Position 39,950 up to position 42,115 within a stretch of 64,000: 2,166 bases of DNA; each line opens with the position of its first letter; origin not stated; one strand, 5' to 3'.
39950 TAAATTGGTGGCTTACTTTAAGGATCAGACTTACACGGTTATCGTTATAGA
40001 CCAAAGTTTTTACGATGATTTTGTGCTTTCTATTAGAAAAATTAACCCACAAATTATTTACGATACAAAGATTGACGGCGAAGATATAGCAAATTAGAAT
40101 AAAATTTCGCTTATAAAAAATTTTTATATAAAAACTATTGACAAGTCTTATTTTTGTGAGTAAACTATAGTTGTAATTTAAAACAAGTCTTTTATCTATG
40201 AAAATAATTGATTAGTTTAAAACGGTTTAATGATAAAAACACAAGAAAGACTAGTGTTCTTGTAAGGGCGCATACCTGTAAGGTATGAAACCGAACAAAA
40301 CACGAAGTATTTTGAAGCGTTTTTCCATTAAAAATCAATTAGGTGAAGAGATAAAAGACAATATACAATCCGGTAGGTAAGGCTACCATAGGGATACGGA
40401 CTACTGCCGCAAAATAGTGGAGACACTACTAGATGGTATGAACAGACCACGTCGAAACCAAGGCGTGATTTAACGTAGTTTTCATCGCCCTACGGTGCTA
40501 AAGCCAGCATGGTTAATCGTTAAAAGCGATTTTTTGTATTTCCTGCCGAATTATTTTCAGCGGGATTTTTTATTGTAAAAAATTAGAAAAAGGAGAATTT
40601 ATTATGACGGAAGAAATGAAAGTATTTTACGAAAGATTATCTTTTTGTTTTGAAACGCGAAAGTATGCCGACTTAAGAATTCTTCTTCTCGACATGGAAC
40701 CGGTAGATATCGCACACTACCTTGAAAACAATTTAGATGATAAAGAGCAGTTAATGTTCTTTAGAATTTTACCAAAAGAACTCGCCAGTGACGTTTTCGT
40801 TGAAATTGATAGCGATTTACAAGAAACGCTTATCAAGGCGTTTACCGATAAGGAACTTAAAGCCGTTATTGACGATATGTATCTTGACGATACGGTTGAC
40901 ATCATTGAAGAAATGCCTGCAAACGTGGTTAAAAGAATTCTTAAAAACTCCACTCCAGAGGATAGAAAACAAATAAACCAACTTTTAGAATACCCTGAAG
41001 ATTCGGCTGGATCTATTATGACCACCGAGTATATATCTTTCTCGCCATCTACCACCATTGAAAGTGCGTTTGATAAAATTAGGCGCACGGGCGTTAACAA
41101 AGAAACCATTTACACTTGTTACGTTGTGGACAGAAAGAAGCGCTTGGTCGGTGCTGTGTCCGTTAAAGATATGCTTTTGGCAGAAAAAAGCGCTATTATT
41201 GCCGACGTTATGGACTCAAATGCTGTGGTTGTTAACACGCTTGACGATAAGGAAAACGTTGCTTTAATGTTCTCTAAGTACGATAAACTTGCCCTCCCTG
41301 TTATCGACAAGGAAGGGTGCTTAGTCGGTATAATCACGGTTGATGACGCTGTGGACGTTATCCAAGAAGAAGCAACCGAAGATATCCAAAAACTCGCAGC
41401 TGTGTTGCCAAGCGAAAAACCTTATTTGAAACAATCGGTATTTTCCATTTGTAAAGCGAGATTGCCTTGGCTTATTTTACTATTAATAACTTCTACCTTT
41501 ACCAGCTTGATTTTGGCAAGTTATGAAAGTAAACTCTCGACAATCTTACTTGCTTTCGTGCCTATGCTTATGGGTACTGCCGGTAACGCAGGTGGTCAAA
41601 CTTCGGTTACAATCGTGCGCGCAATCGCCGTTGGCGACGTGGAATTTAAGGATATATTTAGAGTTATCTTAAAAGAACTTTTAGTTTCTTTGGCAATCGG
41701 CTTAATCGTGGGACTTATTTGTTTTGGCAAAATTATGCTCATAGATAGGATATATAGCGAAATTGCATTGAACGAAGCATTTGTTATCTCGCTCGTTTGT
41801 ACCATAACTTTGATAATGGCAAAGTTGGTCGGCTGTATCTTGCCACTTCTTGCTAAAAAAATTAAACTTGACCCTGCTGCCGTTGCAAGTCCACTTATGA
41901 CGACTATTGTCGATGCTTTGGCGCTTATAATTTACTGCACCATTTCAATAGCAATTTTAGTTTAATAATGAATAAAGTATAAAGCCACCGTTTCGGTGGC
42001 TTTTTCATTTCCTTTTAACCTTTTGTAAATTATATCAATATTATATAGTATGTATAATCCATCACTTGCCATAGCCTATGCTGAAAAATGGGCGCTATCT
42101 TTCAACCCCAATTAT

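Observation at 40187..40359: Unclassified ~135-nt structured element inserted between the mgtE promoter and the M-box riboswitch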

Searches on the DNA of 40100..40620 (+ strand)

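Call 4: search_rna_families(source=window, start=40100, end=40620, threshold=evalue, max_evalue=10)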
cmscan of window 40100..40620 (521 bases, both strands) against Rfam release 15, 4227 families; matches with E-value up to 10: 4.
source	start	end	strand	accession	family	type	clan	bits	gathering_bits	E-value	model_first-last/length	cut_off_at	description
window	40362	40520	+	RF00380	Magnesium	Cis-reg; riboswitch;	-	90.7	44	1.2e-20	1-169/169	no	M-box riboswitch aptamer (ykoK leader)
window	40194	40234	+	RF00531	snoMe28S-Gm3113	Gene; snRNA; snoRNA; CD-box;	-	16.6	70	5.4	39-80/84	no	Small nucleolar RNA Me28S-Gm3113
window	40508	40603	+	RF01054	preQ1-II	Cis-reg; riboswitch;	-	16.3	47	7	1-99/99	no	PreQ1-II (pre queuosine) riboswitch aptamer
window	40485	40573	+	RF02837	anti-hemB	Gene; sRNA;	-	15.2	49.5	0.62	1-81/81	no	Burkholderia RNA 7 (anti-hemB)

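Call 70: build_rna_model(alignment_id=A3, structure=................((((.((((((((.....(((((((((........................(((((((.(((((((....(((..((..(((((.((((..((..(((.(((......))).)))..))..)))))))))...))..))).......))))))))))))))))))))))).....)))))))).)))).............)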
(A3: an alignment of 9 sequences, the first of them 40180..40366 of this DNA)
Model R1 built from alignment A3 (9 sequences, 217 columns); structure: as given.
model positions 198; base pairs 57; branch points 0; effective number of sequences 1.62; information 0.59 bits per position. Calibrated on 0.2 Mb of random sequence (short: E-values are rough).
structure used (alignment columns):
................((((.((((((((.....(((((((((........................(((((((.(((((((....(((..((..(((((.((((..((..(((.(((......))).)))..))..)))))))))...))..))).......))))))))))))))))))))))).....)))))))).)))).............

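Call 71: search_with_rna_model(model_id=R1, sources=[window, L001, L002, L003, L004, L005, L008, L009, L013, L015, L016, L017, L018, L019, L020], max_evalue=10)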
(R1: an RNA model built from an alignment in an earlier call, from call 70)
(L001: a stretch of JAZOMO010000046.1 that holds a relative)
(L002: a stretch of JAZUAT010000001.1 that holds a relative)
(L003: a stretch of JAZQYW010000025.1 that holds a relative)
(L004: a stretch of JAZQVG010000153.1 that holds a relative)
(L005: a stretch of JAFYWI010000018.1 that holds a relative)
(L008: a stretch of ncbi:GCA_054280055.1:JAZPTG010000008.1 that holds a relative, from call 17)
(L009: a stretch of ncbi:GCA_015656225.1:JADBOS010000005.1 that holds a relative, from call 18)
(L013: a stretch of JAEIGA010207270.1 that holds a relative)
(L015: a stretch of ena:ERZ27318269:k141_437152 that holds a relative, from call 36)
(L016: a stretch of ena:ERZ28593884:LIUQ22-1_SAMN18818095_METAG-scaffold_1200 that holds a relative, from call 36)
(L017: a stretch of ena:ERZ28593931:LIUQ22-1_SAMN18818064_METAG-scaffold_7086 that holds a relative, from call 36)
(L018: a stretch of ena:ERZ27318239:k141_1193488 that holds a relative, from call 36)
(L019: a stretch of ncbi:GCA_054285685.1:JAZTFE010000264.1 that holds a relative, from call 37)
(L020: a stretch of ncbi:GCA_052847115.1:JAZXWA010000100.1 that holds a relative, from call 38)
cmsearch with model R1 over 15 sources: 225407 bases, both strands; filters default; matches with E-value up to 10: 44.
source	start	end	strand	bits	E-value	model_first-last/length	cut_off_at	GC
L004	1448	1644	-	208.2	9.6e-46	1-198/198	no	0.36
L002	841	1039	+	204.2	8.3e-45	1-198/198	no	0.36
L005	568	766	-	198.4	1.9e-43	1-198/198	no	0.34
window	40173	40370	+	189.7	2.1e-41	1-198/198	no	0.29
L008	9546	9743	+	186.3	1.3e-40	1-198/198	no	0.28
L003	3677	3873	-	182.3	1.1e-39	1-198/198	no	0.29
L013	327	532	-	174.5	7.3e-38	1-198/198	no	0.36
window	48093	48291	+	169.3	1.2e-36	1-198/198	no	0.32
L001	4066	4277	-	168.3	2.1e-36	1-198/198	no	0.35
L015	17195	17392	+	157.9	5.7e-34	1-198/198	no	0.34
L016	9196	9393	+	157.9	5.7e-34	1-198/198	no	0.34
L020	9571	9769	+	156.4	1.2e-33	1-198/198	no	0.3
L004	1445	1641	+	41.9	7.1e-07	1-198/198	no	0.35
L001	4063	4274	+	35.1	2.7e-05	1-198/198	no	0.36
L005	565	763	+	30.6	0.00031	1-198/198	no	0.34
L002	844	1042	-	30.6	0.00031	1-198/198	no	0.37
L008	9549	9746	-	24.6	0.0079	1-198/198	no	0.3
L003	3674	3870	+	22.3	0.028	1-198/198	no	0.3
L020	9621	9743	-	21.7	0.037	38-164/198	no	0.31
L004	7117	7187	-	20.8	0.06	1-198/198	no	0.23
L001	4356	4440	-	19.5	0.12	1-198/198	no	0.32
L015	14079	14163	+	16.3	0.7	1-198/198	no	0.25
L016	6080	6164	+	16.3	0.7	1-198/198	no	0.25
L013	325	494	+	16.2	0.73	1-198/198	no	0.35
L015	14097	14153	-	14.8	1.5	1-198/198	no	0.26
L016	6098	6154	-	14.8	1.5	1-198/198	no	0.26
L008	15917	15990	+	14.3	2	1-198/198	no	0.28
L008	6631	6688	-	13.9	2.5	1-198/198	no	0.26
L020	11406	11457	-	13.4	3.4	1-198/198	no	0.27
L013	2144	2218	+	13.3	3.4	1-198/198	no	0.27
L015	6708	6761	-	13.3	3.5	1-198/198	no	0.22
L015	9011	9105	+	12.7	4.7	1-198/198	no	0.25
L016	1012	1106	+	12.7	4.7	1-198/198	no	0.25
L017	1404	1498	+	12.7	4.7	1-198/198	no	0.25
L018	1332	1426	+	12.7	4.7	1-198/198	no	0.25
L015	6587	6627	-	12.3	5.9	1-198/198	no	0.24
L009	5333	5451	-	12.2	6.2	1-198/198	no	0.24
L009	2709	2760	-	11.4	9.4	1-198/198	no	0.25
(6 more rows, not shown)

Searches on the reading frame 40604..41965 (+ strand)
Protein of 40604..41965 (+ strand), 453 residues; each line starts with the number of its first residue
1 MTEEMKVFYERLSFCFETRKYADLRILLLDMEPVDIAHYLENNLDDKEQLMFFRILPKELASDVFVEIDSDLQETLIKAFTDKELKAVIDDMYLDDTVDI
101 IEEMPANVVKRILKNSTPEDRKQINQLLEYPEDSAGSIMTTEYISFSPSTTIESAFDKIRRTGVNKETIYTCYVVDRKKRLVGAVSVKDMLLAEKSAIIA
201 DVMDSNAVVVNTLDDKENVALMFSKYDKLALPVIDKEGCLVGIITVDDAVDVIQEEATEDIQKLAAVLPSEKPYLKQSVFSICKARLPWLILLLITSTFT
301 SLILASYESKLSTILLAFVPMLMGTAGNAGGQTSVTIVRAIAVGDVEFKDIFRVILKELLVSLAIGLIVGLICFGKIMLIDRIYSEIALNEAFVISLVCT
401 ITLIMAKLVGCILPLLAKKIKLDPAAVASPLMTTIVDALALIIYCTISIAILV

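Call 13: find_encoding_contigs(protein=window:40604-41965:+, flank=3000, max_places=10)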
Protein window:40604-41965:+ (453 aa): no gene with exactly this product is on record in the collection.

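Call 14: find_homologous_proteins(query=window:40604-41965:+, max_evalue=1e-50)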
Query window:40604-41965:+ (453 aa): 8000 proteins with E <= 1e-50 among 8000 candidates; the best 120 are listed.
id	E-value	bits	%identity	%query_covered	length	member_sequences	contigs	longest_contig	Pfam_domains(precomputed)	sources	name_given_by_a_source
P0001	1.5e-280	948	100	100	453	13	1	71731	PF01769.22,PF00571.34,PF03448.23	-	-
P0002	1.4e-276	935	98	100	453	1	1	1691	PF01769.22,PF00571.34,PF03448.23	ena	-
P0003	5.0e-276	933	98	100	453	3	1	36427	PF01769.22,PF00571.34,PF03448.23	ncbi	-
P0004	5.2e-276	933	98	100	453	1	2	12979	PF01769.22,PF00571.34,PF03448.23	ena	-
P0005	1.6e-275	932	97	100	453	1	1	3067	PF01769.22,PF00571.34,PF03448.23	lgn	-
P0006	4.4e-275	930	97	100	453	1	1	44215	PF01769.22,PF00571.34,PF03448.23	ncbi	-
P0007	1.6e-273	925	98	99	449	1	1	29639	PF01769.22,PF00571.34,PF03448.23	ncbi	-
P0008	2.0e-273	925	98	99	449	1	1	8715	PF01769.22,PF00571.34,PF03448.23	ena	-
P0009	2.2e-271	918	95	100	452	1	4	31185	PF01769.22,PF00571.34,PF03448.23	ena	-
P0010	2.7e-265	898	92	100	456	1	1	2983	PF01769.22,PF00571.34,PF03448.23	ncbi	-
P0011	6.4e-258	874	90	100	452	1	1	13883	PF01769.22,PF00571.34,PF03448.23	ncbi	-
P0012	1.4e-257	873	90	100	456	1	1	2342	PF01769.22,PF00571.34,PF03448.23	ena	-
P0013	1.2e-251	853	88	100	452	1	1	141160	PF01769.22,PF00571.34,PF03448.23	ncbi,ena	-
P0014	4.3e-251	851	88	100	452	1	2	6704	PF01769.22,PF00571.34,PF03448.23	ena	-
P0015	6.5e-250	847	88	100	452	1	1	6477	PF01769.22,PF00571.34,PF03448.23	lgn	-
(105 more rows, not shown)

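Call 17: find_encoding_contigs(protein=P0003, flank=10000, max_places=4)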
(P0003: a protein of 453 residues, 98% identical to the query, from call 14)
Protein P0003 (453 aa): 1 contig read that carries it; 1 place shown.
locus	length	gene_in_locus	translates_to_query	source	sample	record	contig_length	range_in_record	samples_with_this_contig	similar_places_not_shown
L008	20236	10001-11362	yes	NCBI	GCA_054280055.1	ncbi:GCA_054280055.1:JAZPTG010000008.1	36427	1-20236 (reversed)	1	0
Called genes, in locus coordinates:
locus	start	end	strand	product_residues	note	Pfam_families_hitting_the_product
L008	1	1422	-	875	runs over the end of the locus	PF01326:PPDK_N, PF00391:PEP-utilizers, PF02896:PEP-utilizers_C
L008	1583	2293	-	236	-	PF11967:RecO_N, PF02565:RecO_C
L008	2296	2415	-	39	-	PF14006:YqzL (weak)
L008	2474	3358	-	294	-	PF00350:Dynamin_N (weak), PF01926:MMR_HSR1, PF02421:FeoB_N, PF03193:RsgA_GTPase (faint), PF04548:AIG1 (weak), PF10662:PduV-EutP (weak), PF00009:GTP_EFTU, PF07650:KH_2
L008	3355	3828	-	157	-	PF02130:YbeY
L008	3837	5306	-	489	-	PF07698:7TM-7TMR_HD, PF01966:HD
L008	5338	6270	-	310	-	PF06898:YqfD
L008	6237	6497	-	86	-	PF07873:YabP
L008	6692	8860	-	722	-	PF00330:Aconitase, PF00694:Aconitase_C (weak)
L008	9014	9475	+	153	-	-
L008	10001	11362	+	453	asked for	PF03448:MgtE_N, PF00571:CBS, PF01769:MgtE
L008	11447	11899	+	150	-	PF12671:Amidase_6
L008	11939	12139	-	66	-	PF12844:HTH_19, PF01381:HTH_3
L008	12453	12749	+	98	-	-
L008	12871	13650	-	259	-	PF02673:BacA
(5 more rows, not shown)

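Call 18: find_encoding_contigs(protein=P0013, flank=10000, max_places=4)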
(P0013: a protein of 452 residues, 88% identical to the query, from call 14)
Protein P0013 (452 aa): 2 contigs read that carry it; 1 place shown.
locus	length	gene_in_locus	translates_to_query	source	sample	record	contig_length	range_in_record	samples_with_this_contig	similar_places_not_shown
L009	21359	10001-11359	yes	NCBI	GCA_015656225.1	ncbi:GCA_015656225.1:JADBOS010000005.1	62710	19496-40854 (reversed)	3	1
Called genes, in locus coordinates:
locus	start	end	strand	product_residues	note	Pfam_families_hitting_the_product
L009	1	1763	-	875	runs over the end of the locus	PF01326:PPDK_N, PF00391:PEP-utilizers, PF02896:PEP-utilizers_C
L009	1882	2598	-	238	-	PF11967:RecO_N, PF02565:RecO_C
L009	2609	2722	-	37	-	-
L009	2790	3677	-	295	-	PF00350:Dynamin_N (weak), PF01926:MMR_HSR1, PF02421:FeoB_N, PF04548:AIG1 (weak), PF10662:PduV-EutP (weak), PF00009:GTP_EFTU, PF03193:RsgA_GTPase (weak), PF07650:KH_2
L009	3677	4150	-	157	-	PF02130:YbeY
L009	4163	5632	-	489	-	PF07698:7TM-7TMR_HD, PF01966:HD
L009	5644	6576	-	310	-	PF06898:YqfD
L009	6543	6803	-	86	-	PF07873:YabP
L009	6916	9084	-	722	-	PF00330:Aconitase, PF00694:Aconitase_C (faint)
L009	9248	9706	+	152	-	-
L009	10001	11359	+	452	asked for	PF03448:MgtE_N, PF00571:CBS, PF01769:MgtE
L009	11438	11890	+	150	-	PF12671:Amidase_6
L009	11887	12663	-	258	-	PF02673:BacA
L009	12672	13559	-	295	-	PF00126:HTH_1, PF03466:LysR_substrate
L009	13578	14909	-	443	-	PF10396:TrmE_N, PF12631:MnmE_helical, PF01926:MMR_HSR1, PF02421:FeoB_N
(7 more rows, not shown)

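Call 36: find_encoding_contigs(protein=P0009, flank=10000, max_places=4)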
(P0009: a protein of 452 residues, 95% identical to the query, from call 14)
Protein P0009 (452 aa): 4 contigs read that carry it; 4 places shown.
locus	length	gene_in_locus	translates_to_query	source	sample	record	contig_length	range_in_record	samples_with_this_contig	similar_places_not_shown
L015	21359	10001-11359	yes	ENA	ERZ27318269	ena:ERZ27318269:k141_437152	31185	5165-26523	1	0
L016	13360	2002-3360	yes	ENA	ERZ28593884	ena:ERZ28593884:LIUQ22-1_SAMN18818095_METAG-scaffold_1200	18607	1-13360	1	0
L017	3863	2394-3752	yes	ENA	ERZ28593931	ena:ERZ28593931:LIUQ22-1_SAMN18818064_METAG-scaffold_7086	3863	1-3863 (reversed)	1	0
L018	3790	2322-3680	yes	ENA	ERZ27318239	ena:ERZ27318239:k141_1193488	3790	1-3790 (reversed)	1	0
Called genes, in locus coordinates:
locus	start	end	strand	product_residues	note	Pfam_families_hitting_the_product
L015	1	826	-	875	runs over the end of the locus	PF01326:PPDK_N, PF00391:PEP-utilizers, PF02896:PEP-utilizers_C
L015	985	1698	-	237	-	PF11967:RecO_N, PF02565:RecO_C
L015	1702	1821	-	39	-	PF14006:YqzL (weak)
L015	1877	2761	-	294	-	PF00350:Dynamin_N (weak), PF01926:MMR_HSR1, PF02421:FeoB_N, PF03193:RsgA_GTPase (faint), PF04548:AIG1 (weak), PF10662:PduV-EutP (faint), PF00009:GTP_EFTU, PF07650:KH_2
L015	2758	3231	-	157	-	PF02130:YbeY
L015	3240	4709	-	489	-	PF07698:7TM-7TMR_HD, PF01966:HD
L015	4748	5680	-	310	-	PF06898:YqfD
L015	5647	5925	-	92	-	PF07873:YabP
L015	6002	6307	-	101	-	PF07498:Rho_N (faint)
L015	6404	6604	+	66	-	PF24250:HVO_2718 (faint), PF13560:HTH_31, PF12844:HTH_19, PF01381:HTH_3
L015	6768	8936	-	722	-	PF00330:Aconitase, PF00694:Aconitase_C (weak)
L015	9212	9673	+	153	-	-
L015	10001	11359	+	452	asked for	PF03448:MgtE_N, PF00571:CBS, PF01769:MgtE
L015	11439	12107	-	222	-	-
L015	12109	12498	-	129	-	-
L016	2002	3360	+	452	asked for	PF03448:MgtE_N, PF00571:CBS, PF01769:MgtE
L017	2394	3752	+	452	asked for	PF03448:MgtE_N, PF00571:CBS, PF01769:MgtE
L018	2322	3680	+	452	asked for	PF03448:MgtE_N, PF00571:CBS, PF01769:MgtE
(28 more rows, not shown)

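Call 37: find_encoding_contigs(protein=P0011, flank=10000, max_places=3)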
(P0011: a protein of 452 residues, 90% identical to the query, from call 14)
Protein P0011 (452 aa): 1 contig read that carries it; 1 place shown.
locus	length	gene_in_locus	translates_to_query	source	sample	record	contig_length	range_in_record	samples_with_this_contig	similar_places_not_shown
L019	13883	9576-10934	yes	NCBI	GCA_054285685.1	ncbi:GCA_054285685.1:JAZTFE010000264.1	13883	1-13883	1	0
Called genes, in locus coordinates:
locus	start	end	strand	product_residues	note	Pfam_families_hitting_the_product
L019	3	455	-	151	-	?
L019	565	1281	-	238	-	PF11967:RecO_N, PF02565:RecO_C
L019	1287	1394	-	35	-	-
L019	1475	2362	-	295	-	PF00350:Dynamin_N (weak), PF01926:MMR_HSR1, PF02421:FeoB_N, PF03193:RsgA_GTPase (faint), PF04548:AIG1 (weak), PF00009:GTP_EFTU, PF07650:KH_2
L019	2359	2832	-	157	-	PF02130:YbeY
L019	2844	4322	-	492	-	PF07698:7TM-7TMR_HD, PF01966:HD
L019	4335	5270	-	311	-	PF06898:YqfD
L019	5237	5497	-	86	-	PF07873:YabP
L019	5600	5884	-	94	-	-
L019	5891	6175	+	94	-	PF13560:HTH_31, PF12844:HTH_19, PF01381:HTH_3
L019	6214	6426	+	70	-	PF13560:HTH_31 (weak), PF12844:HTH_19, PF01381:HTH_3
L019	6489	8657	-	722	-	PF00330:Aconitase, PF00694:Aconitase_C (weak)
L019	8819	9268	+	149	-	-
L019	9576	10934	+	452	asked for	PF03448:MgtE_N, PF00571:CBS, PF01769:MgtE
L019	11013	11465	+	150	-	PF12671:Amidase_6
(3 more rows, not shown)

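Call 38: find_encoding_contigs(protein=P0006, flank=10000, max_places=3)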
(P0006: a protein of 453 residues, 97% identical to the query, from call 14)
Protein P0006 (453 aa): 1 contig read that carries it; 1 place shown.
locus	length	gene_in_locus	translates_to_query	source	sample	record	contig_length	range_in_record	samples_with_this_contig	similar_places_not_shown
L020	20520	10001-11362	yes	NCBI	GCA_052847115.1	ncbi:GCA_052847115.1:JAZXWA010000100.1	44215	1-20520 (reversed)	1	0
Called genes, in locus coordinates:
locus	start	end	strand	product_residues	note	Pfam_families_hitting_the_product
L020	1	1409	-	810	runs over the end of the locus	PF01326:PPDK_N, PF00391:PEP-utilizers, PF02896:PEP-utilizers_C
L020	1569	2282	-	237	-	PF11967:RecO_N, PF02565:RecO_C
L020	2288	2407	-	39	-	PF14006:YqzL (weak)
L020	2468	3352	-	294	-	PF00009:GTP_EFTU, PF00350:Dynamin_N (weak), PF01926:MMR_HSR1, PF02421:FeoB_N, PF03193:RsgA_GTPase (faint), PF04548:AIG1 (weak), PF10662:PduV-EutP (weak), PF07650:KH_2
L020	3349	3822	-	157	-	PF02130:YbeY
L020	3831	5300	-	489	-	PF07698:7TM-7TMR_HD, PF01966:HD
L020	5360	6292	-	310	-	PF06898:YqfD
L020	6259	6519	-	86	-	PF07873:YabP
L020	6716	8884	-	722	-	PF00330:Aconitase, PF00694:Aconitase_C (faint)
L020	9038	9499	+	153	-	-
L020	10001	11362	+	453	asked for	PF03448:MgtE_N, PF00571:CBS, PF01769:MgtE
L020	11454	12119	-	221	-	-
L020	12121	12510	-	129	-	-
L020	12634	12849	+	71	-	PF01381:HTH_3 (weak)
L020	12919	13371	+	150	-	PF12671:Amidase_6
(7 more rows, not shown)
